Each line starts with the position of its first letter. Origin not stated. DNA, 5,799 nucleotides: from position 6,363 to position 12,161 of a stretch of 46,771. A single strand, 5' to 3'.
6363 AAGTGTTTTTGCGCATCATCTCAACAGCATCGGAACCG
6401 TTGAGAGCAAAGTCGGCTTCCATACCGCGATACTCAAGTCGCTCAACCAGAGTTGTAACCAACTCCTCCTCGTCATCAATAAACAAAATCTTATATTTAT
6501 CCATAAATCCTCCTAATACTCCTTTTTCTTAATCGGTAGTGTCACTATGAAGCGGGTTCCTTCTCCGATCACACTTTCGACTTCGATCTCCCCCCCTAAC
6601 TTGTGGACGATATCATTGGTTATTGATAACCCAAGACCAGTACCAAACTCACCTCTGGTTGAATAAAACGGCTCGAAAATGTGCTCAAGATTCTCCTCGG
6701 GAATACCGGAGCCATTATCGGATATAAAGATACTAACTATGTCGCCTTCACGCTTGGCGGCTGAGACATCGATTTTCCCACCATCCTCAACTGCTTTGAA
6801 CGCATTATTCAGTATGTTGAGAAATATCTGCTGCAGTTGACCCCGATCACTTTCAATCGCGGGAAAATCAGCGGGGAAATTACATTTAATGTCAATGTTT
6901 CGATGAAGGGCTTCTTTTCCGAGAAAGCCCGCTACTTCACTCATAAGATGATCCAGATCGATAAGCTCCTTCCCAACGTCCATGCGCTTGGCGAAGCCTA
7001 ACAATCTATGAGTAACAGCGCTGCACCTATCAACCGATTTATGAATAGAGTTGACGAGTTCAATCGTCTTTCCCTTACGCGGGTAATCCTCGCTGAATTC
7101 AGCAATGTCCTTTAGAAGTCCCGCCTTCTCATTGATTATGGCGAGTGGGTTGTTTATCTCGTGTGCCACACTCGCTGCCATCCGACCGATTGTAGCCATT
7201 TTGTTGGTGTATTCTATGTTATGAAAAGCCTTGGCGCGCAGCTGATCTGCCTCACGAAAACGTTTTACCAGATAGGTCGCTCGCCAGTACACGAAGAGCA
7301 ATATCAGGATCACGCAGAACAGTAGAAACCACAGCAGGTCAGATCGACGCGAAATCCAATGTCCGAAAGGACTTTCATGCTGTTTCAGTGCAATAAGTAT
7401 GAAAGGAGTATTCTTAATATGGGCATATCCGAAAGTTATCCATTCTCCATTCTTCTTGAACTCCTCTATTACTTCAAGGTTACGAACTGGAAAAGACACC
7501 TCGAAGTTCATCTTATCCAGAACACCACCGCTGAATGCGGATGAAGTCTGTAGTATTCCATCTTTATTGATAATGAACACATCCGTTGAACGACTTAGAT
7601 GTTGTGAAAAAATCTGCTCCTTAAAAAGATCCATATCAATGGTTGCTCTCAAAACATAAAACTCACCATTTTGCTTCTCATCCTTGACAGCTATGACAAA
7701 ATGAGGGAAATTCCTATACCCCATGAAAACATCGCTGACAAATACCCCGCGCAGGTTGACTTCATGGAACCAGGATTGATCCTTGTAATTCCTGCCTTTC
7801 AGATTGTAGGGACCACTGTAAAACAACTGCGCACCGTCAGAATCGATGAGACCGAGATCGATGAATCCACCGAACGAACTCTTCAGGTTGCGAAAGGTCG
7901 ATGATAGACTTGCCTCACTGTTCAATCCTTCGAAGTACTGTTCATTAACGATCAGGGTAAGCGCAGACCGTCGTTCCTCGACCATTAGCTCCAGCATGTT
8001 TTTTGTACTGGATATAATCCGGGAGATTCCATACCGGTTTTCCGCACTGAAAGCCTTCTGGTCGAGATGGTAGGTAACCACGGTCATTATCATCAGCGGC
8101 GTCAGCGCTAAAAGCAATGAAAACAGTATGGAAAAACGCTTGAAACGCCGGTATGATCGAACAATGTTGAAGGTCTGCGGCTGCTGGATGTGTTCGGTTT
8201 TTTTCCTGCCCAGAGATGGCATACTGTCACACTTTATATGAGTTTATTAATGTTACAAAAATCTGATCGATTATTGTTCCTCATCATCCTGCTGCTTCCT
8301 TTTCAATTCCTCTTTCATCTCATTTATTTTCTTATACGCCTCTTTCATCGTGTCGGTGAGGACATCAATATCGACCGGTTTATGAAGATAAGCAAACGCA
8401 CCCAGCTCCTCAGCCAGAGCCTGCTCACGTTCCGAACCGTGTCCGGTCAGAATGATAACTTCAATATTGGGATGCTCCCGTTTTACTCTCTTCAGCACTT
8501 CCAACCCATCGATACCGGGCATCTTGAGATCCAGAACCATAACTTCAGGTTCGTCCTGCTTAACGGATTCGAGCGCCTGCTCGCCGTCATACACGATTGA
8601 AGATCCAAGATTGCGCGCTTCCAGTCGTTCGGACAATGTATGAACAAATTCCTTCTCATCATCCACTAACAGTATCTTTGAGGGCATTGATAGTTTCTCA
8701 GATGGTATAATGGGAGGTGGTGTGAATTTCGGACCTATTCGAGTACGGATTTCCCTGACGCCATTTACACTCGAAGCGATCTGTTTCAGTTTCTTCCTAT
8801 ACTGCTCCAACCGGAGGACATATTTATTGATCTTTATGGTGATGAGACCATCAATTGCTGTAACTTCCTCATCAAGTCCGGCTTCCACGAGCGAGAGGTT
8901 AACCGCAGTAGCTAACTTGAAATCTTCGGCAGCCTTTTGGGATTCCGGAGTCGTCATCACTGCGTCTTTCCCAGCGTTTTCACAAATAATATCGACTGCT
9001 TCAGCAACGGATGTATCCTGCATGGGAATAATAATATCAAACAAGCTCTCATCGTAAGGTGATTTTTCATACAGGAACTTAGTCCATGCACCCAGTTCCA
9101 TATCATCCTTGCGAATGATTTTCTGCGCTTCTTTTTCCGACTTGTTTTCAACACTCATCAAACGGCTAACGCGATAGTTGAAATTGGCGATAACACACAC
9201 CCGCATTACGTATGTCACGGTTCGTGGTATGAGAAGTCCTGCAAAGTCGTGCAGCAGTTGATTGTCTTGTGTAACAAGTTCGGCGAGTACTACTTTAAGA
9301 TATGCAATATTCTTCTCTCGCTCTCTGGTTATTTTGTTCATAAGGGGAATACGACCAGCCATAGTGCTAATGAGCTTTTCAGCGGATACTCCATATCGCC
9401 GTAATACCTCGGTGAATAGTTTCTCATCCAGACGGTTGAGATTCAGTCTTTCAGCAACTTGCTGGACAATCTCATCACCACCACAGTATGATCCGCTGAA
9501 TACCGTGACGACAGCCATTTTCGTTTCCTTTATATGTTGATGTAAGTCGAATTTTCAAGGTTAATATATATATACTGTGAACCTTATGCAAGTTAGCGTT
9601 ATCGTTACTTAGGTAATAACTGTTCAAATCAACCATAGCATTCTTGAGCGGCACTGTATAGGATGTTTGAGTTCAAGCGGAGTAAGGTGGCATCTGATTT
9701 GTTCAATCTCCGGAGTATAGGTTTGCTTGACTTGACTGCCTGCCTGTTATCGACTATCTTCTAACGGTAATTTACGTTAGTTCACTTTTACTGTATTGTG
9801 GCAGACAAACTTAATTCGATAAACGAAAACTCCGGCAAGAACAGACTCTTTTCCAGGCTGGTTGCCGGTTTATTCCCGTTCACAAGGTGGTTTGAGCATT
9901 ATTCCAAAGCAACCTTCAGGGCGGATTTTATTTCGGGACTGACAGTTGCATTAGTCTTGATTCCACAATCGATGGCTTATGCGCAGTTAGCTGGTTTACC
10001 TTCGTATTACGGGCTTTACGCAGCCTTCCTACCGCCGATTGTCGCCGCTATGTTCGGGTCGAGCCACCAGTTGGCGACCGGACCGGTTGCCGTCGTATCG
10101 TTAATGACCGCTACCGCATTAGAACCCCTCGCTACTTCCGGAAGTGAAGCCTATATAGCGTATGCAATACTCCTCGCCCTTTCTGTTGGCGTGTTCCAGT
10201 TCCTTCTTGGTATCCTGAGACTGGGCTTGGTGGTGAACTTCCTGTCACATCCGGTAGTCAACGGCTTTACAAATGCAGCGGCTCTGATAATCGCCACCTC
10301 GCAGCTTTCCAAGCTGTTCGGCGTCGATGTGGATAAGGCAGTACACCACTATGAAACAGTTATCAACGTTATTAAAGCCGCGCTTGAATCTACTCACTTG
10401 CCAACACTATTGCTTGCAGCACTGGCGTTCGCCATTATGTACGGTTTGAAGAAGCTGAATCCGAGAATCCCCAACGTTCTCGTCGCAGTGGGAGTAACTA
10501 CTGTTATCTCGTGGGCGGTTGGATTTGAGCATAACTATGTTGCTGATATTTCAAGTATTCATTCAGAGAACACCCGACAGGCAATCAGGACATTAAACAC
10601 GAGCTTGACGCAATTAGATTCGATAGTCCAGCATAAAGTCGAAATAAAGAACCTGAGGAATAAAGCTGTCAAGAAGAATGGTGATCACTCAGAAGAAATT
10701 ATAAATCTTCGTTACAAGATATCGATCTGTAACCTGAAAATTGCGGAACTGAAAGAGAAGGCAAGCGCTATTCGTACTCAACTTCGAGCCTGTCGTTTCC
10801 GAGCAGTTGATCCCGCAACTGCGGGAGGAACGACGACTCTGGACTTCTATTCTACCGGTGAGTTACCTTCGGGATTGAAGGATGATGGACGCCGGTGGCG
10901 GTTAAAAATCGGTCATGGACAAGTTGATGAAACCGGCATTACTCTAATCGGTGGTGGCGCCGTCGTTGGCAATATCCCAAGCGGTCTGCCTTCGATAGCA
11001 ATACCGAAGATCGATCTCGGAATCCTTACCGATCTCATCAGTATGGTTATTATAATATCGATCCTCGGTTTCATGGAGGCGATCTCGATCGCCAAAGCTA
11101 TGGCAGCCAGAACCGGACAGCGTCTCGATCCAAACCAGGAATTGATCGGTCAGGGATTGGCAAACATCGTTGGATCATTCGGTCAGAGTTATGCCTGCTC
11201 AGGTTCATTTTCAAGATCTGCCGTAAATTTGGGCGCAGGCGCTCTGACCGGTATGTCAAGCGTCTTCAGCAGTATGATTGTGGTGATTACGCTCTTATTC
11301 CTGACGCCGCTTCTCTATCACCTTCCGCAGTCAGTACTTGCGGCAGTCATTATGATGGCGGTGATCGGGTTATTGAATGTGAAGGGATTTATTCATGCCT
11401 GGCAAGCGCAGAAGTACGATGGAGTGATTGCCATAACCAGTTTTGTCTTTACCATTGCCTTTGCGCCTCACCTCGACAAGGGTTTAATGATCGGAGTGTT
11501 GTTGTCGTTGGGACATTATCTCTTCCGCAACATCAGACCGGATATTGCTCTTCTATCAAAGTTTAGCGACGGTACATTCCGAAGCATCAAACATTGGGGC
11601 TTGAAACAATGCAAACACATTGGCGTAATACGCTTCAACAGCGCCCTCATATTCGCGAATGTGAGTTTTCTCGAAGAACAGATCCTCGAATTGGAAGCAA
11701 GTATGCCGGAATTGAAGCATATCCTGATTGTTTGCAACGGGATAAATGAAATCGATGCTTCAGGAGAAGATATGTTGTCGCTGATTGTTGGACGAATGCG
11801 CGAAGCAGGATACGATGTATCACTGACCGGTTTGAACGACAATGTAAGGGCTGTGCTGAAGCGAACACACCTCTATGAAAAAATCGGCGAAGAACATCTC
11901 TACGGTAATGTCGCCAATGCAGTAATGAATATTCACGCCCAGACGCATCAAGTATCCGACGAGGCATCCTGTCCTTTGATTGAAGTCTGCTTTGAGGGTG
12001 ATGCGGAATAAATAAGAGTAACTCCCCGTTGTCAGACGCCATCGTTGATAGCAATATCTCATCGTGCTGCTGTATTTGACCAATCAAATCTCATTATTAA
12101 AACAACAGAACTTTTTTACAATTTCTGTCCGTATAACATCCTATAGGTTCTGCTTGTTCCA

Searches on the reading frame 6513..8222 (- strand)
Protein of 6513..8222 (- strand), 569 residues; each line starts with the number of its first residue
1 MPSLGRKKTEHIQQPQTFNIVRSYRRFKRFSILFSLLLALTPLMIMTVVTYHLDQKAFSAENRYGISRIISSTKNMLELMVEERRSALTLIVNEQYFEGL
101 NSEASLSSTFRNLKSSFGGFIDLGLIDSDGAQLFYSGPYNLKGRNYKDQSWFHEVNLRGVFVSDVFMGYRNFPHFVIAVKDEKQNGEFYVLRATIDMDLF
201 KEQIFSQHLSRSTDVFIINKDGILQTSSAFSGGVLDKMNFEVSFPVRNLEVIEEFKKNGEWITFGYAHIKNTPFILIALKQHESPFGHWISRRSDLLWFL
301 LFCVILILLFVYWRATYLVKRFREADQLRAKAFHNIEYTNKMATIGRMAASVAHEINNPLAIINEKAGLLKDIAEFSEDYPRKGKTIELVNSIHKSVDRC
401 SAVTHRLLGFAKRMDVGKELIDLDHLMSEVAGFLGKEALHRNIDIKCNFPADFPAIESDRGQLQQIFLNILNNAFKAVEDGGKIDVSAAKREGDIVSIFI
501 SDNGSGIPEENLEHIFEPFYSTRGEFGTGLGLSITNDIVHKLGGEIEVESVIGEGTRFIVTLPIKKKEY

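Call 10: search_protein_families(library=pfam, proteins=[window:6513-8222:-], max_evalue=0.001)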
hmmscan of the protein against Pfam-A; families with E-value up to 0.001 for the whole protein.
window:6513-8222:- (569 aa): 4 families
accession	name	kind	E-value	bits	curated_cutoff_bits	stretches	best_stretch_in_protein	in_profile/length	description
PF02518.31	HATPase_c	-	7.4e-29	100.9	26.4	1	459-565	2-110/111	Histidine kinase-, DNA gyrase B-, and HSP90-like ATPase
PF02743.24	dCache_1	-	8.7e-17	61.9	45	1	67-278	12-239/240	Cache domain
PF00512.31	HisKA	-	1.3e-08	35.2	26.9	1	346-413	3-63/66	His Kinase A (phospho-acceptor) domain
PF13589.12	HATPase_c_3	-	0.001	19.6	25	0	467-517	7-55/137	Histidine kinase-, DNA gyrase B-, and HSP90-like ATPase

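Call 11: search_protein_families(library=ncbifam, proteins=[window:6513-8222:-], max_evalue=0.001)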
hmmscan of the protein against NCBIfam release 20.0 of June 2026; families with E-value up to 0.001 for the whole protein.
window:6513-8222:- (569 aa): 84 families (the best 25 are shown)
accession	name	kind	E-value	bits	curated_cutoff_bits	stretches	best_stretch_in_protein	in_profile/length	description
NF008468.0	PRK11360.1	equivalog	1.9e-58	198.3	646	1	334-568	385-612/616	two-component system sensor histidine kinase AtoS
NF007688.0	PRK10364.1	equivalog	2.7e-49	168.2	479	1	272-566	173-453/460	two-component system sensor histidine kinase ZraS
NF010411.0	PRK13837.1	equivalog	8.3e-48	163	647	1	332-568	437-679/828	two-component system VirA-like sensor kinase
NF053867.1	SprKinKinDBac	equivalog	9.4e-37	126.6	775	1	296-566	243-499/500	sporulation kinase KinD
NF046044.1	PnpS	equivalog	4.3e-36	124.7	400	1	350-563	175-390/390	two-component system histidine kinase PnpS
NF038348.1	T2SS_HK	subfamily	8.6e-35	120.2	450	2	439-565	449-574/574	histidine kinase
NF006800.0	PRK09303.1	equivalog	1.4e-34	119.7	342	1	335-567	141-380/383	histidine kinase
NF046026.1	HisKinCckACaul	equivalog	3.6e-33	114.6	1000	1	337-567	294-535/678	cell cycle histidine kinase CckA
NF052574.1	HisKinEspCMyxo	equivalog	1.3e-32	112.9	1200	1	315-565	388-638/785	serine histidine kinase EspC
NF046020.1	HisKinCckABruc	equivalog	1.4e-32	112.5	1000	1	336-564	471-707/868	cell cycle histidine kinase CckA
NF010076.0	PRK13557.1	subfamily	2.5e-32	112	631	1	329-567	147-397/540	histidine kinase famiy protein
NF033092.0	HK_WalK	equivalog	2.9e-32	112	725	1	350-564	377-594/594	cell wall metabolism sensor histidine kinase WalK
NF041777.1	sens_FixL_Rhizob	equivalog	7.1e-30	104.1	850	1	336-567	253-484/485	sensor protein FixL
TIGR02966.1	phoR_proteo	equivalog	7.3e-30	104.1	334.2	1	349-561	118-332/333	phosphate regulon sensor histidine kinase PhoR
NF047466.1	hybrid_RR_LvrB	exception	9.2e-30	104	500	1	327-564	134-376/377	hybrid histidine kinase/response regulator LvrB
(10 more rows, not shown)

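Call 16: find_encoding_contigs(protein=window:6513-8222:-, flank=10000, max_places=4)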
Protein window:6513-8222:- (569 aa): no gene with exactly this product is on record in the collection.

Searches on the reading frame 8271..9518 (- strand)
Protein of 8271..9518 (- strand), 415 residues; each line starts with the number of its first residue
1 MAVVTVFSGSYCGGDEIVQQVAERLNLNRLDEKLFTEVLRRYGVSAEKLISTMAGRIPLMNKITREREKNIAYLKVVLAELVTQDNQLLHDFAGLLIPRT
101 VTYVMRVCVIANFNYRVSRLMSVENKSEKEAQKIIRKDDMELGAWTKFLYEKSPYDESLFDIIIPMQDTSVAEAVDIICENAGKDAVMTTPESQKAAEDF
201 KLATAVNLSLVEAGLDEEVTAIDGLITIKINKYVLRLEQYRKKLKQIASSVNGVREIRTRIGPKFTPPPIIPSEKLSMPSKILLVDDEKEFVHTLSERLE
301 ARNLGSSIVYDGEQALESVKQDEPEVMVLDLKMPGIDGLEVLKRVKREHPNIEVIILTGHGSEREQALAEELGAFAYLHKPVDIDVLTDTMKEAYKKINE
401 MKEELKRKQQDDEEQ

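Call 10: search_protein_families(library=pfam, proteins=[window:8271-9518:-], max_evalue=0.001)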
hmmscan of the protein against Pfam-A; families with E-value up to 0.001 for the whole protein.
window:8271-9518:- (415 aa): 2 families
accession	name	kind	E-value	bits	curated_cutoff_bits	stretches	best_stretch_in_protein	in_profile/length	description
PF00072.30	Response_reg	-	1.5e-25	90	30.2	1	282-390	1-109/111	Response regulator receiver domain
PF13189.12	Cytidylate_kin2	-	1.5e-20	74.6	28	1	3-166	1-174/176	Cytidylate kinase-like family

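Call 11: search_protein_families(library=ncbifam, proteins=[window:8271-9518:-], max_evalue=0.001)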
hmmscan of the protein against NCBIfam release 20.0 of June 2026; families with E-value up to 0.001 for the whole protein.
window:8271-9518:- (415 aa): 98 families (the best 25 are shown)
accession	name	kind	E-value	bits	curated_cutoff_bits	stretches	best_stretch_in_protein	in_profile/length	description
TIGR01818.1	ntrC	equivalog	2.8e-21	75.9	558.6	1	282-410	1-129/463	nitrogen regulation protein NR(I)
TIGR02875.1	spore_0_A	equivalog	1.3e-20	73.7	200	1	281-407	4-135/262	sporulation transcription factor Spo0A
NF041946.1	LuxO_transreg_Vib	equivalog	2.6e-20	72.7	800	1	298-411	15-128/463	quorum-sensing sigma-54 dependent transcriptional regulator LuxO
NF011695.0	PRK15115.1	equivalog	3.5e-20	72.2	763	1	278-406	5-133/445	two-component system response regulator GlrR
NF008176.1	PRK10923.1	equivalog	4.7e-20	71.6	620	1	281-404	5-128/469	nitrogen regulation protein NR(I)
NF008199.0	PRK10955.1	equivalog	2.9e-19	69.9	341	1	281-398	3-118/232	envelope stress response regulator transcription factor CpxR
NF051870.1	NAssimRespRegNtrX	equivalog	4.9e-19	68.5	600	1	280-413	2-139/452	nitrogen assimilation response regulator NtrX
NF040534.1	resp_reg_YycF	equivalog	7.7e-19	67.9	340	1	281-409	2-129/231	response regulator YycF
NF006900.1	PRK09390.1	equivalog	7.5e-18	64.8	255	1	280-406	5-131/203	response regulator FixJ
NF033791.1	ActR_PrrA_rreg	equivalog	8.9e-18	64.9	250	1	281-401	3-123/173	ActR/PrrA/RegA family redox response regulator transcription factor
NF008469.0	PRK11361.1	equivalog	1.8e-17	63.2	714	1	280-410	5-134/461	acetoacetate metabolism transcriptional regulator AtoC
NF053512.1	nitric_RR_NosR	exception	5.4e-17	61.9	400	1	282-406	1-128/422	response regulator c-di-GMP phosphodiesterase, NosR family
TIGR02154.1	PhoB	equivalog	1.3e-16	60.6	296.2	1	279-404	2-129/226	phosphate regulon transcriptional regulator PhoB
NF012023.0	PRK15479.1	equivalog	1.4e-16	60.7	337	1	281-397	2-118/224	transcriptional regulator TctD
NF045505.1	RR_RssB_Pseudo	equivalog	1.9e-16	60.1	700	1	281-406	7-133/394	two-component system response regulator RssB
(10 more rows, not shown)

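Call 14: find_encoding_contigs(protein=window:8271-9518:-, flank=10000, max_places=6)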
Protein window:8271-9518:- (415 aa): no gene with exactly this product is on record in the collection.

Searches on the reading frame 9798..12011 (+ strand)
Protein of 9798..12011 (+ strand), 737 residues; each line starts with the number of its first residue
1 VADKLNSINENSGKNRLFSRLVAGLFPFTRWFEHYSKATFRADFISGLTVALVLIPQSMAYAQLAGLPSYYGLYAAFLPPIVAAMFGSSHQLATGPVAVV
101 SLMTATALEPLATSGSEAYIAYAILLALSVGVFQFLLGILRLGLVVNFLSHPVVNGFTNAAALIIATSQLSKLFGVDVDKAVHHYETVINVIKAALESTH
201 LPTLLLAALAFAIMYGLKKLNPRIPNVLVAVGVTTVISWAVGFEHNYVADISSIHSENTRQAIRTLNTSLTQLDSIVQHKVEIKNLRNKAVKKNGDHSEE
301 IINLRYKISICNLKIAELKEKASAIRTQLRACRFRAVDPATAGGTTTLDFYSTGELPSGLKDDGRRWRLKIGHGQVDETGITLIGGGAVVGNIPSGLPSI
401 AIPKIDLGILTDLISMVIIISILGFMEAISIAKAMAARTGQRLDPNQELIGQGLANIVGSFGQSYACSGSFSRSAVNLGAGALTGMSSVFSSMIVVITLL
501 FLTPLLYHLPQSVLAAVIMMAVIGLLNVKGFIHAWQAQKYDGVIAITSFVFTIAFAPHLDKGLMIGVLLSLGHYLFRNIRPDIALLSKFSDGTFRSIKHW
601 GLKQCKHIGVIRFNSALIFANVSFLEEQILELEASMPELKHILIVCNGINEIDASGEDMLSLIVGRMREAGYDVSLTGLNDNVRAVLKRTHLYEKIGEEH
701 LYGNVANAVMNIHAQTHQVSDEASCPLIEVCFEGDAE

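Call 10: search_protein_families(library=pfam, proteins=[window:9798-12011:+], max_evalue=0.001)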
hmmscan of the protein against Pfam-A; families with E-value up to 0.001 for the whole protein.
window:9798-12011:+ (737 aa): 2 families
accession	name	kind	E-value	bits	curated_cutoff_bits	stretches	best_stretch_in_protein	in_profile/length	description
PF00916.26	Sulfate_transp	-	3.2e-103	345.9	23.2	2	40-253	1-220/380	Sulfate permease family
PF01740.26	STAS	-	2e-12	47.2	22.6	1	604-708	6-106/106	STAS domain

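Call 11: search_protein_families(library=ncbifam, proteins=[window:9798-12011:+], max_evalue=0.001)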
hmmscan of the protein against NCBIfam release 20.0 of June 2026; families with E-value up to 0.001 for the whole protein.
window:9798-12011:+ (737 aa): 4 families
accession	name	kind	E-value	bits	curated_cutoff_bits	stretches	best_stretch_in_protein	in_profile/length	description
TIGR00815.1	sulP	subfamily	9.3e-134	446.9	380.45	2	387-708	236-565/565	sulfate permease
NF008660.1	PRK11660.1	equivalog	4.2e-65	220.2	614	2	31-254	20-236/572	C4-dicarboxylic acid transporter DauA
NF050096.1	BicarbTportBicA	equivalog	2.8e-35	121.9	880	2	39-256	11-227/547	bicarbonate transporter BicA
TIGR00377.1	ant_ant_sig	superfamily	0.00088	19.1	53.45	0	602-693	7-97/108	anti-sigma factor antagonist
